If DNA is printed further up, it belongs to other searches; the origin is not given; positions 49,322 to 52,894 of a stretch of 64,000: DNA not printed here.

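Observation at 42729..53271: ECF sigma / anti-sigma-vWA fusion / giant internally duplicated membrane protein cluster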

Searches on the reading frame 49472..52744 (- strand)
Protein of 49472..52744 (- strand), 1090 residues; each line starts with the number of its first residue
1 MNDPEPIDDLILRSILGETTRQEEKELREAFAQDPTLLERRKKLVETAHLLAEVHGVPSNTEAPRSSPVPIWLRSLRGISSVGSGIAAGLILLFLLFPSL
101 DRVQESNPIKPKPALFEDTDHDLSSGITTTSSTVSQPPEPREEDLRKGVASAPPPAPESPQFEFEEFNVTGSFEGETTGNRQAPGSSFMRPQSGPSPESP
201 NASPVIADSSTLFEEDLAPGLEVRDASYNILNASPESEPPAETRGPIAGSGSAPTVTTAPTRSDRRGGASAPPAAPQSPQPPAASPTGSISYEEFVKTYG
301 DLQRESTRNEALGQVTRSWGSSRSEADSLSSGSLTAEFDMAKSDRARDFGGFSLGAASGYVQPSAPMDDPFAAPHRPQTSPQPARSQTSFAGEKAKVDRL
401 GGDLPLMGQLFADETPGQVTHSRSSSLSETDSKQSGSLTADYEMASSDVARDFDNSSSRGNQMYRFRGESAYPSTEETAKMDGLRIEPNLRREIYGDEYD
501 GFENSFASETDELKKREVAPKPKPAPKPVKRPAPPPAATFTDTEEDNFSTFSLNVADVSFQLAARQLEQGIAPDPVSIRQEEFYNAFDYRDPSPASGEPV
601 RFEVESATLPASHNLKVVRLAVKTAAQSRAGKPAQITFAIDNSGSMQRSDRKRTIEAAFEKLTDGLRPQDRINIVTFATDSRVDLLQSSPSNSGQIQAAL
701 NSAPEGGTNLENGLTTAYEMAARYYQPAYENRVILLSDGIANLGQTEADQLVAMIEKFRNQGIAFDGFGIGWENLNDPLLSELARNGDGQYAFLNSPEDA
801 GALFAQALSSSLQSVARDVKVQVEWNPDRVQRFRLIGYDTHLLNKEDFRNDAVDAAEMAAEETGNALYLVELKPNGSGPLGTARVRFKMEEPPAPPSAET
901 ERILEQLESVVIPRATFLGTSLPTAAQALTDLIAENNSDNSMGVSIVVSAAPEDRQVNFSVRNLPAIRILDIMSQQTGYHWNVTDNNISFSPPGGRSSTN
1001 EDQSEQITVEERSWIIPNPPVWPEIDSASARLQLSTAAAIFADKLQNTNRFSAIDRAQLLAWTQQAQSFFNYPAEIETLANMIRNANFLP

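Call 7: search_protein_families(library=pfam, proteins=[window:49472-52744:-], max_evalue=0.1)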
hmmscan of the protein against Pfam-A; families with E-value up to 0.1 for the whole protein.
window:49472-52744:- (1090 aa): 7 families
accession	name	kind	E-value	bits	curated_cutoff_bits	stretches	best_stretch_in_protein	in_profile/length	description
PF12034.13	YfbK_C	-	1.1e-25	91.3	25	1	811-873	2-64/184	Uncharacterized protein YfbK, C-terminal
PF13519.12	VWA_2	-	1.5e-14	55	27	1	637-739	2-106/107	von Willebrand factor type A domain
PF00092.34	VWA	-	1.5e-13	51.8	23.8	1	636-796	2-163/174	von Willebrand factor type A domain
PF12450.13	vWF_A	-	4.4e-13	49.5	25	1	539-619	14-94/94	von Willebrand factor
PF13768.12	VWA_3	-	2.6e-10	41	27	1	635-793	2-155/155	von Willebrand factor type A domain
PF05762.20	VWA_CoxE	-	0.00053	19.9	26.4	1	614-760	36-177/222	VWA domain containing CoxE-like protein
PF07660.19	STN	-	0.011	16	28.4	1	954-992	13-51/52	Secretin and TonB N terminus short domain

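Call 8: search_protein_families(library=ncbifam, proteins=[window:49472-52744:-], max_evalue=0.1)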
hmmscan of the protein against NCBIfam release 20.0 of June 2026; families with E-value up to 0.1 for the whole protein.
window:49472-52744:- (1090 aa): 9 families
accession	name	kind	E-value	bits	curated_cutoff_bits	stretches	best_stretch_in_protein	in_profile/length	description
TIGR02442.1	Cob-chelat-sub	hypoth_equivalog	4.4e-13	48.6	779.45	1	628-791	466-637/641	putative cobaltochelatase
TIGR03788.1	marine_srt_targ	equivalog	3.6e-10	38.9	551.65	1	628-824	266-458/629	marine proteobacterial sortase target protein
TIGR00868.1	hCaCC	subfamily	2.8e-06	25.4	900.85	1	638-771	309-439/863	calcium-activated chloride channel protein 1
TIGR03436.1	acidobact_VWFA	subfamily_domain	2.3e-05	24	81.25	1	624-740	57-190/324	VWA domain-containing protein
TIGR02031.1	BchD-ChlD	equivalog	0.00012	20.9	499.55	1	634-744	424-535/608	magnesium chelatase ATPase subunit D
NF042912.1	Amuc_1098_fam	equivalog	0.00077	17.6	750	1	895-998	245-361/805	Amuc_1098 family type IV pilus outer membrane protein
NF009943.0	PRK13406.1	equivalog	0.00093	17.8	571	1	635-746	403-514/585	magnesium chelatase subunit D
NF008612.0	PRK11589.1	equivalog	0.033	13.6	267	1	609-679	115-182/189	glycine cleavage system transcriptional repressor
NF010501.0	PRK13920.1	subfamily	0.088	12.4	225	0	7-58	4-53/213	putative anti-sigmaE protein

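Call 14: find_homologous_proteins(query=window:49472-52744:-)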
Query window:49472-52744:- (1090 aa): 9 proteins with E <= 0.001 among 8000 candidates.
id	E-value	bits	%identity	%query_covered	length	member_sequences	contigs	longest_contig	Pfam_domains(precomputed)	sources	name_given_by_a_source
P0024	0.0e+0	1400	76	62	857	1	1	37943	PF12450.14,PF13768.13,PF12034.14,PF00092.35,PF13519.13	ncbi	-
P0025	0.0e+0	1058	78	39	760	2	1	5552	PF12450.14,PF13768.13,PF12034.14,PF00092.35,PF13519.13,PF05762.21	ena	-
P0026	0.0e+0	1041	79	39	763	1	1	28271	PF12450.14,PF13768.13,PF12034.14,PF00092.35,PF13519.13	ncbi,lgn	-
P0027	6.9e-279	947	82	33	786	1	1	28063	PF12450.14,PF12034.14,PF00092.35,PF13519.13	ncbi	-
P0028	3.3e-99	352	48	34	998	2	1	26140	PF12450.14,PF12034.14,PF00092.35,PF13519.13,PF05762.21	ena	-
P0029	2.2e-61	226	36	35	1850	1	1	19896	PF12450.14,PF13768.13,PF13490.12,PF12034.14,PF00092.35,PF13519.13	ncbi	ncbi:MAG: von Willebrand factor type A domain-containing protein [Phycisphaeraceae bacterium]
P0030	2.3e-53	200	37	30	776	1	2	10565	PF12450.14,PF13768.13,PF12034.14,PF00092.35,PF13519.13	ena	-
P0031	5.8e-50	189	34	34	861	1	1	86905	PF12450.14,PF13768.13,PF12034.14,PF00092.35,PF13519.13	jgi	-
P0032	2.7e-47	180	34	34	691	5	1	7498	PF12450.14,PF13768.13,PF12034.14,PF00092.35,PF13519.13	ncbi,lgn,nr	ncbi:MAG: VWA domain-containing protein [Rhodobacteraceae bacterium]|nr:VWA domain-containing protei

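Call 32: search_protein_families(library=pfam, proteins=[P0029, P0028, P0031, P0024], max_evalue=1)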
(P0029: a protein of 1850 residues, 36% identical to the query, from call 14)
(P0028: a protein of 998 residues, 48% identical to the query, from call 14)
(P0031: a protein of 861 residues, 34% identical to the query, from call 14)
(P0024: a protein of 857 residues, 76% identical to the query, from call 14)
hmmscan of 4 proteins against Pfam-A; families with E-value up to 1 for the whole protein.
P0029 (1850 aa): 11 families
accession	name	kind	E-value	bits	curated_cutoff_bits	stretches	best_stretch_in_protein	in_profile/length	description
PF12034.13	YfbK_C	-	3.3e-36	125.6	25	1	1680-1844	1-182/184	Uncharacterized protein YfbK, C-terminal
PF12450.13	vWF_A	-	1.5e-20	73.4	25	1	1396-1481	6-92/94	von Willebrand factor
PF00092.34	VWA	-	2.5e-20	73.8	23.8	1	1505-1669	2-167/174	von Willebrand factor type A domain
PF13519.12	VWA_2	-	3.6e-17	63.4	27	1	1505-1609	1-106/107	von Willebrand factor type A domain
PF13768.12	VWA_3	-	1.7e-15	57.9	27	1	1504-1663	2-155/155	von Willebrand factor type A domain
PF13490.11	zf-HC2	-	2.7e-06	27.8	22.2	1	3-36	1-34/35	Putative zinc-finger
PF05762.20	VWA_CoxE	-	0.015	15.1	26.4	1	1498-1620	52-170/222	VWA domain containing CoxE-like protein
PF14863.12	Alkyl_sulf_dimr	-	0.084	13.7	26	1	946-987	69-110/139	Alkyl sulfatase dimerisation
PF10138.15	vWA-TerF-like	-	0.11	13.1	29.4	1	1503-1646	2-147/200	vWA found in TerF C terminus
PF04811.21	Sec23_trunk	-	0.23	11.5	27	1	1501-1578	2-82/241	Sec23/Sec24 trunk domain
PF07719.23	TPR_2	-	0.65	10.7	27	1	950-979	5-34/34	Tetratricopeptide repeat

P0028 (998 aa): 5 families
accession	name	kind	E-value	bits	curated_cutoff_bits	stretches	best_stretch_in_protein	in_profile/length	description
PF12034.13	YfbK_C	-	9.7e-25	88.2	25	1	831-970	2-160/184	Uncharacterized protein YfbK, C-terminal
PF00092.34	VWA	-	1.8e-13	51.5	23.8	1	654-819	1-166/174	von Willebrand factor type A domain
PF13519.12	VWA_2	-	2.5e-13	51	27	1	655-759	1-106/107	von Willebrand factor type A domain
PF12450.13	vWF_A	-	1.3e-12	48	25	1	559-637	16-94/94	von Willebrand factor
PF05762.20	VWA_CoxE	-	2.8e-06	27.4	26.4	1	647-784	51-181/222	VWA domain containing CoxE-like protein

P0031 (861 aa): 7 families
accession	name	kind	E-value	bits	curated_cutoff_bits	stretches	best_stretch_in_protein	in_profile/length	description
PF12034.13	YfbK_C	-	7.8e-69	232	25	1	612-795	1-181/184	Uncharacterized protein YfbK, C-terminal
PF12450.13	vWF_A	-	1.6e-31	108.6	25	1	327-418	5-93/94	von Willebrand factor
PF00092.34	VWA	-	3.2e-16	60.5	23.8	1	436-602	1-167/174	von Willebrand factor type A domain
PF13519.12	VWA_2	-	9.6e-15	55.6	27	1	437-541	1-106/107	von Willebrand factor type A domain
PF13768.12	VWA_3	-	5.1e-10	40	27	1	436-595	2-155/155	von Willebrand factor type A domain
PF05762.20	VWA_CoxE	-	0.045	13.6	26.4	1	432-569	54-184/222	VWA domain containing CoxE-like protein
PF04811.21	Sec23_trunk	-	0.33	11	27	1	438-478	7-49/241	Sec23/Sec24 trunk domain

P0024 (857 aa): 7 families
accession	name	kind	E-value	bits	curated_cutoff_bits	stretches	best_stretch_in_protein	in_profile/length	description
PF12034.13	YfbK_C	-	5.9e-25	88.9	25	1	578-641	2-65/184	Uncharacterized protein YfbK, C-terminal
PF13519.12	VWA_2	-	8.8e-15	55.7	27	1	404-506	2-106/107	von Willebrand factor type A domain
PF00092.34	VWA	-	2.6e-14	54.3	23.8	1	403-563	2-163/174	von Willebrand factor type A domain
PF12450.13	vWF_A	-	2.1e-13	50.5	25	1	305-385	14-94/94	von Willebrand factor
PF13768.12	VWA_3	-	2.7e-12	47.5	27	1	402-560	2-155/155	von Willebrand factor type A domain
PF05762.20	VWA_CoxE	-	0.00086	19.2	26.4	1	380-524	36-174/222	VWA domain containing CoxE-like protein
PF24039.1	DUF7348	-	0.15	12.8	27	1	514-585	4-58/70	Domain of unknown function (DUF7348)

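Call 99: search_protein_families(library=padloc, proteins=[window:49472-52744:-], max_evalue=0.01)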
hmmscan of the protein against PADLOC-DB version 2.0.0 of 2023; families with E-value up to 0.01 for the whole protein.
window:49472-52744:- (1090 aa): 0 families
